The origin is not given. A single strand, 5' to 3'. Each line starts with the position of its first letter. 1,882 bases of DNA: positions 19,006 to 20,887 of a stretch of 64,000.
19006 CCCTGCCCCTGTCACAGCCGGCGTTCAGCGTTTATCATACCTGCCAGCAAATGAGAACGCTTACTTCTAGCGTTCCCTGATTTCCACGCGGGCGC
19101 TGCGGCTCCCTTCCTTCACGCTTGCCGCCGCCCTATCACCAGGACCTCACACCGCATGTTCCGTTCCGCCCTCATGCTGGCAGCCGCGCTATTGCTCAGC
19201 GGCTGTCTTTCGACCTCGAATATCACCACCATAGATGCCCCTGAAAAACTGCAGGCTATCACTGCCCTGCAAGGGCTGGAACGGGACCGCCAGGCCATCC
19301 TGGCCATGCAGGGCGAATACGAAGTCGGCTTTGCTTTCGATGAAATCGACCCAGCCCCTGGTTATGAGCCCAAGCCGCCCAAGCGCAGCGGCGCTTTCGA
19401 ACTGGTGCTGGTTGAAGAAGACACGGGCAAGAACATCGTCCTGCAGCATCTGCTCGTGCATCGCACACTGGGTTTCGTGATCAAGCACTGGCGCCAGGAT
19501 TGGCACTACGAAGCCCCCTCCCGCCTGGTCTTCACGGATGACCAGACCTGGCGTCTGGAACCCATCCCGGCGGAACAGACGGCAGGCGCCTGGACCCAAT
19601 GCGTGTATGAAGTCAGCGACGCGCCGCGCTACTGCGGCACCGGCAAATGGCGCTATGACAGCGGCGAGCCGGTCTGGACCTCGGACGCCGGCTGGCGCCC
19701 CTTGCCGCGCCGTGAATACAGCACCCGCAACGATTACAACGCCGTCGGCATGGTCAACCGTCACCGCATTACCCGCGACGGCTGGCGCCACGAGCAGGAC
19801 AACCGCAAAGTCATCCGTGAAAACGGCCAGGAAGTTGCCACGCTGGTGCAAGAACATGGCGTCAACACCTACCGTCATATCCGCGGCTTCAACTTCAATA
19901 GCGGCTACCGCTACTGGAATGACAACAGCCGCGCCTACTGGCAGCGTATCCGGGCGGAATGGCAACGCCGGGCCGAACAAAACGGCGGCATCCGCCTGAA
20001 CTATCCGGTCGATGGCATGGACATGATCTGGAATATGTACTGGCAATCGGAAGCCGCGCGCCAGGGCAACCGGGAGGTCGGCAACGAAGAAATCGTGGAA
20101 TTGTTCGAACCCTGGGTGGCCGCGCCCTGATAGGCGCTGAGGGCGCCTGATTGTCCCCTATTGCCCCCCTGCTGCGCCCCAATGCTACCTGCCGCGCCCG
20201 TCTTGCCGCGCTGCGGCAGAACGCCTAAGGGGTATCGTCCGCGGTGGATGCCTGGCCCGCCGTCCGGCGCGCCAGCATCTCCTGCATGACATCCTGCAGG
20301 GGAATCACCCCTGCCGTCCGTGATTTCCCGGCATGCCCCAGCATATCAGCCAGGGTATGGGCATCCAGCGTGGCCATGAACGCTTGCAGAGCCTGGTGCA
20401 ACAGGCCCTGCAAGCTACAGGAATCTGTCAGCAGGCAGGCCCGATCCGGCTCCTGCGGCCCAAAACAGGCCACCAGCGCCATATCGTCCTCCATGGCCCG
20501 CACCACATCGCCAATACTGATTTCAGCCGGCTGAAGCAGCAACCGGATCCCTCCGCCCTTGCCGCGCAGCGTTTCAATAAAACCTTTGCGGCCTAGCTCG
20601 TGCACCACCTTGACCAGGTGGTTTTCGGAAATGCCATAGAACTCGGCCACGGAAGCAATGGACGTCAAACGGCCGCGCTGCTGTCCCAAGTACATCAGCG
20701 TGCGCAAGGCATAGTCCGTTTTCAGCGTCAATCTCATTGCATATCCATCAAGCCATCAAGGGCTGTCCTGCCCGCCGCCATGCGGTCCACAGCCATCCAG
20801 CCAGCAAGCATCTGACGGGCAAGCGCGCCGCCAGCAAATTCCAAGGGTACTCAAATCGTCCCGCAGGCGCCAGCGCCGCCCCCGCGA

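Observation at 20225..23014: NsrR-controlled stand-alone PAS + diflavin reductase: candidate new nitrosative-stress module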

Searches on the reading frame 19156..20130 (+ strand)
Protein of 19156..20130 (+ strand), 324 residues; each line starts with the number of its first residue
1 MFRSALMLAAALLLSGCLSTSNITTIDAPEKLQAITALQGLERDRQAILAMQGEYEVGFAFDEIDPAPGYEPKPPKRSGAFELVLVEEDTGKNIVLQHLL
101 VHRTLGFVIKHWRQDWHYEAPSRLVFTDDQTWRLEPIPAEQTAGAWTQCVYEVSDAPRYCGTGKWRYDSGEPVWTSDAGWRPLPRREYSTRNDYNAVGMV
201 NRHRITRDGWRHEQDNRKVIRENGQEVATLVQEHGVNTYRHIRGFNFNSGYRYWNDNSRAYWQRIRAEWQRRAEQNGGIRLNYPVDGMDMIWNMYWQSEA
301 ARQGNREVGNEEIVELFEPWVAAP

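Call 5: search_protein_families(library=pfam, proteins=[window:19156-20130:+], max_evalue=0.01)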
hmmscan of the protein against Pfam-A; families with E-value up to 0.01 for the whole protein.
window:19156-20130:+ (324 aa): 1 family
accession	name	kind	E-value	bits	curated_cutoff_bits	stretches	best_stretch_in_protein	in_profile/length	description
PF20311.3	DUF6607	-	4.8e-66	223.4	27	1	34-293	8-264/296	Family of unknown function (DUF6607)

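Call 6: search_protein_families(library=ncbifam, proteins=[window:19156-20130:+], max_evalue=0.01)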
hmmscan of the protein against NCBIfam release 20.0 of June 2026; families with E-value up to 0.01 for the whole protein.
window:19156-20130:+ (324 aa): 0 families

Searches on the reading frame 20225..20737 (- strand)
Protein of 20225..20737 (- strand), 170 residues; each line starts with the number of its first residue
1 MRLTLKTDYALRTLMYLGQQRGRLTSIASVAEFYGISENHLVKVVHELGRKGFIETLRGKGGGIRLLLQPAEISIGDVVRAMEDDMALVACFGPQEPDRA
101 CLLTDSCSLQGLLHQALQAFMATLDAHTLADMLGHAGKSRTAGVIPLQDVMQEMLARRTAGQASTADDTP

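Call 5: search_protein_families(library=pfam, proteins=[window:20225-20737:-], max_evalue=0.01)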
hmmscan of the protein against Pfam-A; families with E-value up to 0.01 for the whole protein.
window:20225-20737:- (170 aa): 2 families
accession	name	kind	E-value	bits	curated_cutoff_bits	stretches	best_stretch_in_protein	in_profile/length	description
PF02082.26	Rrf2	-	2.2e-35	122.2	30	1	4-133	2-130/132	Iron-dependent Transcriptional regulator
PF01418.23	HTH_6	-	0.0065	16.9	28.3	0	25-55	35-65/77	Helix-turn-helix domain, rpiR family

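Call 6: search_protein_families(library=ncbifam, proteins=[window:20225-20737:-], max_evalue=0.01)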
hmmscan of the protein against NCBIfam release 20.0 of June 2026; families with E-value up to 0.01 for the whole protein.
window:20225-20737:- (170 aa): 8 families
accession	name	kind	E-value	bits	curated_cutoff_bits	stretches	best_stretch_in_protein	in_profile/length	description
NF008240.0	PRK11014.1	equivalog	3.4e-37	127.6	182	1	1-134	1-129/141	nitric oxide-sensing transcriptional repressor NsrR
NF008886.0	PRK11920.1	equivalog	2.5e-36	124.7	193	1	1-135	1-133/153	iron-responsive transcriptional regulator RirA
TIGR00738.1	rrf2_super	superfamily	1.4e-33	115.6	73.3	1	1-133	1-131/132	Rrf2 family transcriptional regulator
TIGR02944.1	suf_reg_Xantho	equivalog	5.8e-16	59.1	110.65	1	2-132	3-130/130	SUF system Fe-S cluster assembly regulator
TIGR02010.1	IscR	equivalog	8.9e-14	51.5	207.55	1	1-133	1-130/135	Fe-S cluster assembly transcriptional regulator IscR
NF047409.1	Cys_reg_CymR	equivalog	2e-12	47.4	195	1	1-104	1-105/139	cysteine metabolism transcriptional regulator CymR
NF008110.0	PRK10857.1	equivalog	1.6e-09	37.8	275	1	1-133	1-130/164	Fe-S cluster assembly transcriptional regulator IscR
NF041852.1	trans_reg_HypR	equivalog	0.00062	19.8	180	1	8-83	6-81/139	redox-sensitive transcriptional regulator HypR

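Call 60: search_solved_structures(query=window:20225-20737:-, max_evalue=0.00001, show_alignments=1)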
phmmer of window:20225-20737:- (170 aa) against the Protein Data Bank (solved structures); distinct sequences matched with E-value up to 0.00001: 13.
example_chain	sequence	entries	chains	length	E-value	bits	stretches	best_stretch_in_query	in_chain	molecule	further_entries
5n07_A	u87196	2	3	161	2.9e-17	66.4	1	1-134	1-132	HTH-type transcriptional repressor NsrR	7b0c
4cic_A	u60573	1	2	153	1.1e-14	58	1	2-141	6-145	TRANSCRIPTIONAL REGULATOR, BADM/RRF2 FAMILY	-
5n08_A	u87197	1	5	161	8.1e-14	55.2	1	1-134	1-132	HTH-type transcriptional repressor NsrR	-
2y75_A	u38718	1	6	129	1.2e-09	41.7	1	2-100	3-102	HTH-TYPE TRANSCRIPTIONAL REGULATOR CYMR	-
3lwf_A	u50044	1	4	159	3.5e-09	40.2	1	1-138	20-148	Putative transcriptional regulator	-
6hsd_A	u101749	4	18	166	4.8e-09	39.7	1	7-135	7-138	Rrf2 family transcriptional regulator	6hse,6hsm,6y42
3t8r_A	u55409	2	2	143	4.9e-09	39.7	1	1-99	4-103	Staphylococcus aureus CymR | Staphylococcus aureus CymR (oxidized form)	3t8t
6y45_A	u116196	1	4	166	1.8e-08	37.9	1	7-135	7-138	Rrf2 family transcriptional regulator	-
4hf2_A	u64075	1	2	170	1.7e-07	34.7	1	1-90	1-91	HTH-type transcriptional regulator IscR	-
4hf0_A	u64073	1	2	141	1.9e-07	34.5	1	1-91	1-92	HTH-type transcriptional regulator IscR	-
4hf1_A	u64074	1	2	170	3.2e-07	33.8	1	1-90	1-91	HTH-type transcriptional regulator IscR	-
7zpn_A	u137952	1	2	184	3.7e-07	33.6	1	2-89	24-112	HTH-type transcriptional regulator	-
4chu_A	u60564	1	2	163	1.5e-06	31.6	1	2-88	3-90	HTH-TYPE TRANSCRIPTIONAL REGULATOR ISCR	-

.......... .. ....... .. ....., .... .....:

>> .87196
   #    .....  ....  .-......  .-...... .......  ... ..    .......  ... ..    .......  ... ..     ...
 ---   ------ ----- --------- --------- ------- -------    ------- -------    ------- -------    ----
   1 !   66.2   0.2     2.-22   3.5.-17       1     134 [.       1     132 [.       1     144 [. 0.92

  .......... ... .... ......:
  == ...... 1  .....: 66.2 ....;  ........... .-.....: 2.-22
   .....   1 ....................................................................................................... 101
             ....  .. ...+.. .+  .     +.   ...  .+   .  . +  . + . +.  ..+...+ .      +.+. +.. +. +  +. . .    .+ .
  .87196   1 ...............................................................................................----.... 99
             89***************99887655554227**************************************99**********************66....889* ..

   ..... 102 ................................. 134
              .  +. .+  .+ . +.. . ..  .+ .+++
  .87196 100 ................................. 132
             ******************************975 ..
